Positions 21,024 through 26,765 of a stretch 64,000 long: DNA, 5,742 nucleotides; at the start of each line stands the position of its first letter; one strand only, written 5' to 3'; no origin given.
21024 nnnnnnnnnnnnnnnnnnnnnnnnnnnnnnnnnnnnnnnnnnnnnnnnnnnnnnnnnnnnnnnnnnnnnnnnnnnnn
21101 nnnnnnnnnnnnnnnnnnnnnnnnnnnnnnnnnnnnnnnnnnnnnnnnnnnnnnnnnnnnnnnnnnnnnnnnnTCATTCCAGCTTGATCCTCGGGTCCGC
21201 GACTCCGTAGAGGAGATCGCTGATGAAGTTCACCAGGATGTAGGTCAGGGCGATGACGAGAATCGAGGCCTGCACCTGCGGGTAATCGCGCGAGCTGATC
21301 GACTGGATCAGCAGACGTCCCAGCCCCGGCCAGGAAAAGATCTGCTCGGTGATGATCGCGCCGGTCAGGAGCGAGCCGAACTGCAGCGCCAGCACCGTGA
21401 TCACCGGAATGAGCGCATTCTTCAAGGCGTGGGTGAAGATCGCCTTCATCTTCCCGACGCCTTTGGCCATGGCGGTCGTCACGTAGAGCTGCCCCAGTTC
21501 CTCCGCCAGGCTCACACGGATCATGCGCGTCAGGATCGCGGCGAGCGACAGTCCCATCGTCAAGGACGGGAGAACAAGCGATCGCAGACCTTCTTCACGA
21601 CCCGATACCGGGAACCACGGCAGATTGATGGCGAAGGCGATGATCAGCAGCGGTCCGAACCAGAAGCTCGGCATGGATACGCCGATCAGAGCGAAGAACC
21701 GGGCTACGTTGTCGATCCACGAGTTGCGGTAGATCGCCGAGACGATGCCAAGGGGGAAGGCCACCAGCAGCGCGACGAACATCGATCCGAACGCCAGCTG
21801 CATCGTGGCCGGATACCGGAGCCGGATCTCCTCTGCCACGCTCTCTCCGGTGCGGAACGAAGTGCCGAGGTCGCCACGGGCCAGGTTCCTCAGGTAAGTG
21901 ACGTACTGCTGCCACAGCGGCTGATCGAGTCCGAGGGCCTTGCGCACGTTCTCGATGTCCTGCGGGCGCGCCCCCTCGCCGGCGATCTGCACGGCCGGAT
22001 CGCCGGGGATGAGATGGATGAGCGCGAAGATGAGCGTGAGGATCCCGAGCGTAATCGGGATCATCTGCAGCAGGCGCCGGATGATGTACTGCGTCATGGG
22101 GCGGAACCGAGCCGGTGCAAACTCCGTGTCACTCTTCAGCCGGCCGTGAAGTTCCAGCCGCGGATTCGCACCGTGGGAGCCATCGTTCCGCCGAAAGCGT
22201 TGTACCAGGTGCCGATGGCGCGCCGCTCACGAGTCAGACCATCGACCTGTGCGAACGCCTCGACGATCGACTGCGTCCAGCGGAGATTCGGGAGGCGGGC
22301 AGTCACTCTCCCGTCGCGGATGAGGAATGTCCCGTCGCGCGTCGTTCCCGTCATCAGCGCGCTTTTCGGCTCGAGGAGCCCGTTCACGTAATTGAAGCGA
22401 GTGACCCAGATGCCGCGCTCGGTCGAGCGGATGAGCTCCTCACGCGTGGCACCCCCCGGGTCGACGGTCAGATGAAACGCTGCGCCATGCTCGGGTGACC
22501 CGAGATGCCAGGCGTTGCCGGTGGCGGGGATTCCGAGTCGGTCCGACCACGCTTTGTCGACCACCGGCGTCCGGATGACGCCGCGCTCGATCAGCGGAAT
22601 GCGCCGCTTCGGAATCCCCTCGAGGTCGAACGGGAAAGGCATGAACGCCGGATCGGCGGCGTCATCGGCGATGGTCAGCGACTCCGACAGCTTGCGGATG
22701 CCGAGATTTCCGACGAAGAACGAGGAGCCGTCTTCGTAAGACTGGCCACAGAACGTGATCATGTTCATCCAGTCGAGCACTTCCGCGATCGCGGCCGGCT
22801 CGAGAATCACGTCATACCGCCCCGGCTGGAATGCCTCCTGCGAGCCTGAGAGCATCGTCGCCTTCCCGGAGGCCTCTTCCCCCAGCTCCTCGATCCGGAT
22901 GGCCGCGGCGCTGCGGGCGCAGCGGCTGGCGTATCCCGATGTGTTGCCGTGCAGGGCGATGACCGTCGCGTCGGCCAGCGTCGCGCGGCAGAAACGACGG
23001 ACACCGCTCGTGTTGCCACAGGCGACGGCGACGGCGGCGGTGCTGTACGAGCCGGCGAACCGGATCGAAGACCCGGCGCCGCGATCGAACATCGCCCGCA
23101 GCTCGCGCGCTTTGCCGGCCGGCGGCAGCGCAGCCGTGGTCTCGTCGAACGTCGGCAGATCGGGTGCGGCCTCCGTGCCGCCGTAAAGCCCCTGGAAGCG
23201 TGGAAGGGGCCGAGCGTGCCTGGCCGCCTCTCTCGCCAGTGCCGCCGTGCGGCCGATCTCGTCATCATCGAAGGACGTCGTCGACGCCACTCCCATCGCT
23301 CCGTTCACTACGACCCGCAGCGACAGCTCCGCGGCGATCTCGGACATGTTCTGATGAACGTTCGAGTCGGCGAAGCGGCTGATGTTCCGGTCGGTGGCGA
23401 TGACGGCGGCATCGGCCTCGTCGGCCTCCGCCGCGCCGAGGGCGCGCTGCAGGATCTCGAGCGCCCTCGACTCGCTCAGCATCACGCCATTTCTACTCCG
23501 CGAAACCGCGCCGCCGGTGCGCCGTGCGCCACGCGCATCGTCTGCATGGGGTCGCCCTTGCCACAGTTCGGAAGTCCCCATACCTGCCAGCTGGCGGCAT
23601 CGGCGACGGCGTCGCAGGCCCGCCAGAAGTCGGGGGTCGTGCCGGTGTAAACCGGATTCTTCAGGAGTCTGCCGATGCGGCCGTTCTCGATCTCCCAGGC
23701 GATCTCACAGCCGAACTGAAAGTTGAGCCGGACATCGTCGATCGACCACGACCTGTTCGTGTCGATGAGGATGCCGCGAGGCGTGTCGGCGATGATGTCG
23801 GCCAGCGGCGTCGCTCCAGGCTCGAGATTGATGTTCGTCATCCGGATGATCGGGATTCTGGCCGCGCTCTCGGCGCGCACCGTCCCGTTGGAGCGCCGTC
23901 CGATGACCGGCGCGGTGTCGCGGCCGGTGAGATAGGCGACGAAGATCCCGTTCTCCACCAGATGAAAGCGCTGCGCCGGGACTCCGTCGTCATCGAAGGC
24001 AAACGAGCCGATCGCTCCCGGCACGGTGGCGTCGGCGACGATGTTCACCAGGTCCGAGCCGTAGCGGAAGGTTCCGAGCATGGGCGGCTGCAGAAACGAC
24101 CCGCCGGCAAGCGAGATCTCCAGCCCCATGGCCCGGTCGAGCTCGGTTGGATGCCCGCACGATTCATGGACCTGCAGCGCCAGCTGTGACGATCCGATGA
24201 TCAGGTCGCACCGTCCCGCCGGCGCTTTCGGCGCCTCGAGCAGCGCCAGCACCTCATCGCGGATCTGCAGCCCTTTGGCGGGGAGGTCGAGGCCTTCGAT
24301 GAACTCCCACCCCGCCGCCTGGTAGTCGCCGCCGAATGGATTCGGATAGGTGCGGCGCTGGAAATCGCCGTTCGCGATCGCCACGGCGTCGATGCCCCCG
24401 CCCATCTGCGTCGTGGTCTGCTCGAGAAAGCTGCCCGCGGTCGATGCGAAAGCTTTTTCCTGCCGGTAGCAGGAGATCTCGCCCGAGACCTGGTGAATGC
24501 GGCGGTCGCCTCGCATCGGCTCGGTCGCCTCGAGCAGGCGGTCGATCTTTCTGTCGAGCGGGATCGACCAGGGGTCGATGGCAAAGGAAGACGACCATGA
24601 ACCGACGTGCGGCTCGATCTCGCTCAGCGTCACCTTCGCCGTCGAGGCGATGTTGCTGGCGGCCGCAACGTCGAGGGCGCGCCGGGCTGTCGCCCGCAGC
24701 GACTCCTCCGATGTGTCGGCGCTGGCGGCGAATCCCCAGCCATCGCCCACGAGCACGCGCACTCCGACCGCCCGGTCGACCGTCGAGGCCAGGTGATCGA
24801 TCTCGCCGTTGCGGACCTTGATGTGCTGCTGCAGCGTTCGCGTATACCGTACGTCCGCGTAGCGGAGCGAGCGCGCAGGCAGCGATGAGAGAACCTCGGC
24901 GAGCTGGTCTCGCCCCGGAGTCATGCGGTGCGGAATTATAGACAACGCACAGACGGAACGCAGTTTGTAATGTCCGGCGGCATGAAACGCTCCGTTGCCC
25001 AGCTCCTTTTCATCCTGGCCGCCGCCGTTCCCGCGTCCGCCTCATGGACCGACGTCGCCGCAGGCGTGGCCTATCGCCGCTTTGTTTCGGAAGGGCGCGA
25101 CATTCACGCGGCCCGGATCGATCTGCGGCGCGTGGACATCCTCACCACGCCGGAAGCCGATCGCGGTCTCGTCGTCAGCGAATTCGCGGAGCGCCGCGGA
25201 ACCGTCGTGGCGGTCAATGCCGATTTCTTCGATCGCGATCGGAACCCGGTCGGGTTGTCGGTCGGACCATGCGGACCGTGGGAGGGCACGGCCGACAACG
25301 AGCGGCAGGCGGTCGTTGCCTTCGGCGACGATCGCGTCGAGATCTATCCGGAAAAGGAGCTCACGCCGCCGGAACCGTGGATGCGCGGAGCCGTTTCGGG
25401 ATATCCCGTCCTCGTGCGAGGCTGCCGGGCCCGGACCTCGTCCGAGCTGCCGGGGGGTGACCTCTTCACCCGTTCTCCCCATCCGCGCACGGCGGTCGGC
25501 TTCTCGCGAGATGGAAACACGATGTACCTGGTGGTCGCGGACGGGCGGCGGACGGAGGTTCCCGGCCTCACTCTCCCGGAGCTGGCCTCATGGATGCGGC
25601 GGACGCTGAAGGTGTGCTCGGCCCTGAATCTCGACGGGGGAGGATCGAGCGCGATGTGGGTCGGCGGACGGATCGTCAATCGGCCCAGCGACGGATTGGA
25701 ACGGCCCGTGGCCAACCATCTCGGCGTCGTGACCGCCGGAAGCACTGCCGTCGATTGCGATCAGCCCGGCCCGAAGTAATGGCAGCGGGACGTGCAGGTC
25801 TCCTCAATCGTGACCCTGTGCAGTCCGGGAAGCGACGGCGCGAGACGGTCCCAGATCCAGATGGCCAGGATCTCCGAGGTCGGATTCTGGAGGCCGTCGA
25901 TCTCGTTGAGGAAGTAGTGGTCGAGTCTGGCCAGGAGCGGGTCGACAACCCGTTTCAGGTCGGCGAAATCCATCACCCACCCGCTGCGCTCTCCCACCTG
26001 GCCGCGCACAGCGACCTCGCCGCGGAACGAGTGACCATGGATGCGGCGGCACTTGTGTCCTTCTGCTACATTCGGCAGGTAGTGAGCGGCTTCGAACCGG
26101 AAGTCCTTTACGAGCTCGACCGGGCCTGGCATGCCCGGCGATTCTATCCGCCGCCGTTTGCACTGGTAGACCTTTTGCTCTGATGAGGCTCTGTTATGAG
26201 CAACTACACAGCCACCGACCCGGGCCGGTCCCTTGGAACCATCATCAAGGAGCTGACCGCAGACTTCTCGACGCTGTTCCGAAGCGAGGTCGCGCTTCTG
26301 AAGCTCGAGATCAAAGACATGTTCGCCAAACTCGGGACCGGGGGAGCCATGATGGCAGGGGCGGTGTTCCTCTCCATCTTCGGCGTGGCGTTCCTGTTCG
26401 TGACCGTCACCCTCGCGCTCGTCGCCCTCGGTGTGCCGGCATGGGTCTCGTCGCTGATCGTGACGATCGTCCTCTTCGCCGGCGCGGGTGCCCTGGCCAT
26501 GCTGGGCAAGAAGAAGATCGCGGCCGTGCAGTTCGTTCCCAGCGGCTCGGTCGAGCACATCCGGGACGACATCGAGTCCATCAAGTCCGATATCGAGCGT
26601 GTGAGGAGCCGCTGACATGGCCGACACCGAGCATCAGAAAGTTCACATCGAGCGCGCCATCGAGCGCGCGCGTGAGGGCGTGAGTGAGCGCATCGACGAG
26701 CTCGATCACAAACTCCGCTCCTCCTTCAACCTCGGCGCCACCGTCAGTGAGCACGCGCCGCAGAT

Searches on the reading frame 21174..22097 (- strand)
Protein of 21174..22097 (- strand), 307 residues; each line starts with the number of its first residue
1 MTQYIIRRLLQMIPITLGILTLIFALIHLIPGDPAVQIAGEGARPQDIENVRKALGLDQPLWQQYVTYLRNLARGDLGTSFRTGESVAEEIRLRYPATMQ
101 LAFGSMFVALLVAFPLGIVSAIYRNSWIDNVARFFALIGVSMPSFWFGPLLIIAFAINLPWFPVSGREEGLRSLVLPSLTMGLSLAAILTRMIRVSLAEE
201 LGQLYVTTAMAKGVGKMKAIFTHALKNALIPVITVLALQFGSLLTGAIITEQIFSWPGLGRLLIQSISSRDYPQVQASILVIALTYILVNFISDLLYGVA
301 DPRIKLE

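Call 26: search_protein_families(library=pfam, proteins=[window:21174-22097:-], max_evalue=0.00001)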
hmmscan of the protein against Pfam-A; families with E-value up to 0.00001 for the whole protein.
window:21174-22097:- (307 aa): 2 families
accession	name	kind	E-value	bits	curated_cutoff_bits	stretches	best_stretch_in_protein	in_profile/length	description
PF00528.27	BPD_transp_1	-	4.3e-42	144.4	26.4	1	114-305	2-183/184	Binding-protein-dependent transport system inner membrane component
PF19300.4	BPD_transp_1_N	-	1.4e-17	64.4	23.8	1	1-102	1-114/114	Binding-prot-dependent transport system membrane comp, N-term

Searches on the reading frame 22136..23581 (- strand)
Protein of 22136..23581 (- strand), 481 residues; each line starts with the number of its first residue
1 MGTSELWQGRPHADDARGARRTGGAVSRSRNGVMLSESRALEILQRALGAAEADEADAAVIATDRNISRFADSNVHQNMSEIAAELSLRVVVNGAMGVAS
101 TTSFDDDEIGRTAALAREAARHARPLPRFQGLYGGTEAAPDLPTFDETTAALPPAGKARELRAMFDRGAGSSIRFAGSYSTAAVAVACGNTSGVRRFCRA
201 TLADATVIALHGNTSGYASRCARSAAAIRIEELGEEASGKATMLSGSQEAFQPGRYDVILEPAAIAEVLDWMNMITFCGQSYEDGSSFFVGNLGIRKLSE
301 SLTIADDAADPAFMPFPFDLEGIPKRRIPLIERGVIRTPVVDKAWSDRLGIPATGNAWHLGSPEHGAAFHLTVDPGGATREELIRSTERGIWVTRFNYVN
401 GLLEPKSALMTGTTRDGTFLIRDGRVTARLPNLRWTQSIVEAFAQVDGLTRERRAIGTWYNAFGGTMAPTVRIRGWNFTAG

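Call 26: search_protein_families(library=pfam, proteins=[window:22136-23581:-], max_evalue=0.00001)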
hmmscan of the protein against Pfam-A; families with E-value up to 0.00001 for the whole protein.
window:22136-23581:- (481 aa): 2 families
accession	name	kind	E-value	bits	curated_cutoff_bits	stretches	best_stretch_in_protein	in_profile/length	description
PF19289.4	PmbA_TldD_3rd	-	7.6e-42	143.4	22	1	253-479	1-219/220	PmbA/TldA metallopeptidase C-terminal domain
PF01523.21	PmbA_TldD_1st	-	3e-06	27.7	20.9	1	64-120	9-65/65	PmbA/TldA metallopeptidase domain 1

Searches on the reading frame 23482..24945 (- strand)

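Call 26: search_protein_families(library=pfam, proteins=[window:23482-24945:-], max_evalue=0.00001)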
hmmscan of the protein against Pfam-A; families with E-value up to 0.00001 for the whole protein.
window:23482-24945:- (487 aa): 3 families
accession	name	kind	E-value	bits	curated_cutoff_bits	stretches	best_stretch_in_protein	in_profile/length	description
PF19289.4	PmbA_TldD_3rd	-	3.5e-38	131.4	22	1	244-486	2-218/220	PmbA/TldA metallopeptidase C-terminal domain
PF01523.21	PmbA_TldD_1st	-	7.4e-18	64.9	20.9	1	30-94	1-65/65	PmbA/TldA metallopeptidase domain 1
PF19290.4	PmbA_TldD_2nd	-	1.9e-09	38.4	20.9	1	124-209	2-87/109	PmbA/TldA metallopeptidase central domain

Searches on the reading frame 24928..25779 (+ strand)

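Call 76: search_protein_families(library=pfam, proteins=[window:24928-25779:+], max_evalue=0.01)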
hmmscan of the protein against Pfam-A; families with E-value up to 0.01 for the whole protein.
window:24928-25779:+ (283 aa): 1 family
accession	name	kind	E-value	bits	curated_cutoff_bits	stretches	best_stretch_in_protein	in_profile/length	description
PF09992.14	NAGPA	-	4.4e-34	118.5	25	1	91-268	2-169/169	Phosphodiester glycosidase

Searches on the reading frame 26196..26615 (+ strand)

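Call 26: search_protein_families(library=pfam, proteins=[window:26196-26615:+], max_evalue=0.00001)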
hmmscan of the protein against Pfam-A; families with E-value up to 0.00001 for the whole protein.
window:26196-26615:+ (139 aa): 1 family
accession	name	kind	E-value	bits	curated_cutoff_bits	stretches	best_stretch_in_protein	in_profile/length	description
PF07332.16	Phage_holin_3_6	-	7.2e-27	94.2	28.4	1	15-129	2-115/116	Putative Actinobacterial Holin-X, holin superfamily III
